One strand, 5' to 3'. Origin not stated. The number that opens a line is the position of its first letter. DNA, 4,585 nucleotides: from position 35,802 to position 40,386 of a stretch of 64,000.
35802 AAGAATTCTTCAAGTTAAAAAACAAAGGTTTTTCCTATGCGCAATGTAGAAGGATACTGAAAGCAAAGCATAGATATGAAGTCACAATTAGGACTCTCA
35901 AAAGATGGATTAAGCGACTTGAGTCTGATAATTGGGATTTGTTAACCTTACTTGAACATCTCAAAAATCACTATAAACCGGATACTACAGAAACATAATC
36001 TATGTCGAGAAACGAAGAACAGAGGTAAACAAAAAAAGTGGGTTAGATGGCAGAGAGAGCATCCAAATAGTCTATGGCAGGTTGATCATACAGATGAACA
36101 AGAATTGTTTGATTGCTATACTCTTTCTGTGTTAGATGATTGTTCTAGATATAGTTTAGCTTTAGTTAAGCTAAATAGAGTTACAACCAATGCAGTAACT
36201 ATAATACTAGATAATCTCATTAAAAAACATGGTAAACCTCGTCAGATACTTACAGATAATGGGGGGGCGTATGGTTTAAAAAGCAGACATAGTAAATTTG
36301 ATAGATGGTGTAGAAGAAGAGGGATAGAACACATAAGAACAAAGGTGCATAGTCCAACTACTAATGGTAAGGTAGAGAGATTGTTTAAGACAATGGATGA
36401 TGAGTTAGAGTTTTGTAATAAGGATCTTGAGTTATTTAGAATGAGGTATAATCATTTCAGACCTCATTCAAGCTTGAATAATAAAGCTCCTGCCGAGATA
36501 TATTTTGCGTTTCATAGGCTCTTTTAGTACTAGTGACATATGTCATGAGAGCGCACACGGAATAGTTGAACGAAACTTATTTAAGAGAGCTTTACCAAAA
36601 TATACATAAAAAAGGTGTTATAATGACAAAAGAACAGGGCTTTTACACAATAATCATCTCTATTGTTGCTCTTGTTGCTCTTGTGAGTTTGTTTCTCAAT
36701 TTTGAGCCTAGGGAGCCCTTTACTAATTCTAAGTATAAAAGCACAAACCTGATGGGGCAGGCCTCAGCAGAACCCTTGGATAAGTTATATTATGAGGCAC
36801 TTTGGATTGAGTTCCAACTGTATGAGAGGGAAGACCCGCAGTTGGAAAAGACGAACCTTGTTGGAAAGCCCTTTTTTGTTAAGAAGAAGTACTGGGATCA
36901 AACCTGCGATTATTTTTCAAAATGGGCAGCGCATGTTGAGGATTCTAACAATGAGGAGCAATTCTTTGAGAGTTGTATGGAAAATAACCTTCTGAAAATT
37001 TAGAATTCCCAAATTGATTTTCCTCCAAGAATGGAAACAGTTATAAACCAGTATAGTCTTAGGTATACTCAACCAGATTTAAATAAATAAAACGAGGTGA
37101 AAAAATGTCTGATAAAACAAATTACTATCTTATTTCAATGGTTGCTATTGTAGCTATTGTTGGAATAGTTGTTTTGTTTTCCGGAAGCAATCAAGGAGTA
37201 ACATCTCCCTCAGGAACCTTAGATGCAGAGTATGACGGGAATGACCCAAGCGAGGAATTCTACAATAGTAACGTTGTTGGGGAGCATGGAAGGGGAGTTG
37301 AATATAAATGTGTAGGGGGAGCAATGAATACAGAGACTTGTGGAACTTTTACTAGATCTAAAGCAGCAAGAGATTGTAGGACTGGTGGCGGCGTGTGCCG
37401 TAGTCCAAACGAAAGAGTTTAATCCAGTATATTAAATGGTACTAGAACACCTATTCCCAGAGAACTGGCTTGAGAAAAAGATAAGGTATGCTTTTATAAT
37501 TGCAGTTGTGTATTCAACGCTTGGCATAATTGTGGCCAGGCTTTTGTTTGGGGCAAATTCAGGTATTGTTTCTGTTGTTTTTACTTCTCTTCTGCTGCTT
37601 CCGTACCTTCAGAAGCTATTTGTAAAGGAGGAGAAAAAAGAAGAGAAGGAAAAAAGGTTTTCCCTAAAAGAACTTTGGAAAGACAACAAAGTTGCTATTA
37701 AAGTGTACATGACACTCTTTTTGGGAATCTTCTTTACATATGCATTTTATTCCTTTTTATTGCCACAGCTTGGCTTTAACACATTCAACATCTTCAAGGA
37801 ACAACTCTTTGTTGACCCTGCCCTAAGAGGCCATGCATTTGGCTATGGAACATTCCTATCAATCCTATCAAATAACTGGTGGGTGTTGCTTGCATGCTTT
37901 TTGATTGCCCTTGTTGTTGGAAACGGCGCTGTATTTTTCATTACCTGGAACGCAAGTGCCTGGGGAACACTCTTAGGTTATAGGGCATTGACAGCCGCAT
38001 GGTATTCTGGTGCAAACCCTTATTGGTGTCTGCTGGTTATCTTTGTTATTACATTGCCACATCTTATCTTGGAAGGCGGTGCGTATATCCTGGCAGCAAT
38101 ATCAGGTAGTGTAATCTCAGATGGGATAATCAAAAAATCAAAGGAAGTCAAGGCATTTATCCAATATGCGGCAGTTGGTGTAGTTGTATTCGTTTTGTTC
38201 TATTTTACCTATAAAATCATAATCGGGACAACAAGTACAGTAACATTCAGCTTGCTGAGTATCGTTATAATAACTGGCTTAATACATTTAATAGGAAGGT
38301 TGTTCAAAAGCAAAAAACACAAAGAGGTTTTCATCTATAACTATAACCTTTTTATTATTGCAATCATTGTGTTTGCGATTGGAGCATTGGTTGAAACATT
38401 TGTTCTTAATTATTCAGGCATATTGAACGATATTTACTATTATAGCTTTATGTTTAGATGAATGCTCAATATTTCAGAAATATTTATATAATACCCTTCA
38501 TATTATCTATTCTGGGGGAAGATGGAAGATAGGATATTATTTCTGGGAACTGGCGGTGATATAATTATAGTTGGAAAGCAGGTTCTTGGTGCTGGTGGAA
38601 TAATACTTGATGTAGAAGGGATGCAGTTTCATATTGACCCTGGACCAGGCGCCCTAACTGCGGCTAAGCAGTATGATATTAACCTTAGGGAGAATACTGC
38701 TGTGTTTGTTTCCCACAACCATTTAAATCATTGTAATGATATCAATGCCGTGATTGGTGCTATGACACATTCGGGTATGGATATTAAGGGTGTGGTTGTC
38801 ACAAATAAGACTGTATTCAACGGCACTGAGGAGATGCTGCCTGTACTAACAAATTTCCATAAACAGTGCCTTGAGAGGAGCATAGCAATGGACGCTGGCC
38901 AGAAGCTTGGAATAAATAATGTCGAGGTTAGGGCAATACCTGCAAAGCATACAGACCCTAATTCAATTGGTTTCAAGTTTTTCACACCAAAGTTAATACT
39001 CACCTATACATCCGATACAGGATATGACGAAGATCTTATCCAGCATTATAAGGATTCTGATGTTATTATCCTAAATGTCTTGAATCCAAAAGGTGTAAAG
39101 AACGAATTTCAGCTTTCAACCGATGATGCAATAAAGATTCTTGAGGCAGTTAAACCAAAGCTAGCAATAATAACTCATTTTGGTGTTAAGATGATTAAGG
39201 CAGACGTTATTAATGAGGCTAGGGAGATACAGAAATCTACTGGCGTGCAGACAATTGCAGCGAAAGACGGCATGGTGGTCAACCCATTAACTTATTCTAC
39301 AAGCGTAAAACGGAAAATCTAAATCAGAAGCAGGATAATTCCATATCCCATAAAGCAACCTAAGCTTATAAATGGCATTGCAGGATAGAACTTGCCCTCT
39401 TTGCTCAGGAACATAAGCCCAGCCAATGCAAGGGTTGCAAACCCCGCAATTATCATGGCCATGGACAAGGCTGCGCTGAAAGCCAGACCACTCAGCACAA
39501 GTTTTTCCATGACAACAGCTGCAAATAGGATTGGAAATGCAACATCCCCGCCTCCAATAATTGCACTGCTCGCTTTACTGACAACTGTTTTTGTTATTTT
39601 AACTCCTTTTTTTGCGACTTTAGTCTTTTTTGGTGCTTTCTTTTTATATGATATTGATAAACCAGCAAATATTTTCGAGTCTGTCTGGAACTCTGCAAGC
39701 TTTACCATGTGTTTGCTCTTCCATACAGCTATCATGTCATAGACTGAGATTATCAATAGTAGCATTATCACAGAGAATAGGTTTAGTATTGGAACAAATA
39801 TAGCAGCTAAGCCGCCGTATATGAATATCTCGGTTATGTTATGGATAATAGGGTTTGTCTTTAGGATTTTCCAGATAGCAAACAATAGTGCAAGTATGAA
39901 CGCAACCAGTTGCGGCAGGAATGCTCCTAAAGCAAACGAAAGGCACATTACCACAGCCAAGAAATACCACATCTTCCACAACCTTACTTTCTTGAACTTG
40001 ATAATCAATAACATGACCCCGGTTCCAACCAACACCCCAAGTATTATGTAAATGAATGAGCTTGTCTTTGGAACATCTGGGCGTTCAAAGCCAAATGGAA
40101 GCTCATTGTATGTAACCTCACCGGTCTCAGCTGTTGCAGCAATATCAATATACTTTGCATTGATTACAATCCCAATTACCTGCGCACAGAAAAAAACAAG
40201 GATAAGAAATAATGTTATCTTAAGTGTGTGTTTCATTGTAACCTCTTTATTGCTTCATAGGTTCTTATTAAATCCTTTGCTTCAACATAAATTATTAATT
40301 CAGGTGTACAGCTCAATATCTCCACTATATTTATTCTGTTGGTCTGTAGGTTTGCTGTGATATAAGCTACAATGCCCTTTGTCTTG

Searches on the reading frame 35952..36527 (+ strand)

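Call 72: search_protein_families(library=pfam, proteins=[window:35952-36527:+], max_evalue=0.0001)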
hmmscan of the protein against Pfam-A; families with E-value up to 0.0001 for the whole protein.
window:35952-36527:+ (191 aa): 3 families
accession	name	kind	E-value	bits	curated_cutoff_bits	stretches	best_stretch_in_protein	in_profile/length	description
PF00665.32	rve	-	1.3e-15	57.9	32.6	1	36-135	2-102/102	Integrase core domain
PF13683.12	rve_3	-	6.4e-13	48.7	26.5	1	123-180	1-67/67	Integrase core domain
PF24764.1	rva_4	-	2.5e-05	24.5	26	0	36-146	5-110/194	Integrase core domain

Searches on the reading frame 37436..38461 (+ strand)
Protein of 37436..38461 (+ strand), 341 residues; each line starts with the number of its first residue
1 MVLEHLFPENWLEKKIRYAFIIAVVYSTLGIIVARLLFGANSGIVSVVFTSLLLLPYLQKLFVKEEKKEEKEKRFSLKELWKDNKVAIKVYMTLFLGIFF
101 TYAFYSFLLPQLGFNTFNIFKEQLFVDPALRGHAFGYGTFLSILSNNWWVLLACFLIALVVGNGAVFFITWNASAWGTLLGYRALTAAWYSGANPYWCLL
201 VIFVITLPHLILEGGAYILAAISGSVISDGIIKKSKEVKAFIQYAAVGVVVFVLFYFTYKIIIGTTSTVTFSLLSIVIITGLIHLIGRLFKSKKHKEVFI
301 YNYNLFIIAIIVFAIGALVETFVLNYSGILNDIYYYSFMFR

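Call 19: search_protein_families(library=pfam, proteins=[window:37436-38461:+], max_evalue=0.001)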
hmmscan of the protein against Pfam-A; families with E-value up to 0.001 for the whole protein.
window:37436-38461:+ (341 aa): 1 family
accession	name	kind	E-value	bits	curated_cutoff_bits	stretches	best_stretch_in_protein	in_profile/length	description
PF01944.22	SpoIIM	-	2.6e-07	31.2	26.9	1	94-254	5-149/163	Stage II sporulation protein M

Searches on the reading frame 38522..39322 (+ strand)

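Call 19: search_protein_families(library=pfam, proteins=[window:38522-39322:+], max_evalue=0.001)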
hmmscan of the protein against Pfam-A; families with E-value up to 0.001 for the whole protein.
window:38522-39322:+ (266 aa): 2 families
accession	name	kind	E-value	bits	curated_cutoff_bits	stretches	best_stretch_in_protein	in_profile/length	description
PF12706.13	Lactamase_B_2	-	2.7e-19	70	27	1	36-220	3-200/200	Beta-lactamase superfamily domain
PF13483.12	Lactamase_B_3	-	8.7e-08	32.7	24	1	27-219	10-160/160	Beta-lactamase superfamily domain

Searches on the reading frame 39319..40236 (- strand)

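Call 19: search_protein_families(library=pfam, proteins=[window:39319-40236:-], max_evalue=0.001)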
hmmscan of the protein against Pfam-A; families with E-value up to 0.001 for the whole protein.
window:39319-40236:- (305 aa): 1 family
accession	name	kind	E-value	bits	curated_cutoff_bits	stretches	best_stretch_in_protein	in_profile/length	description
PF06550.16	SPP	-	1.1e-16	61.7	23.9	1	44-303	21-279/283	Signal-peptide peptidase, presenilin aspartyl protease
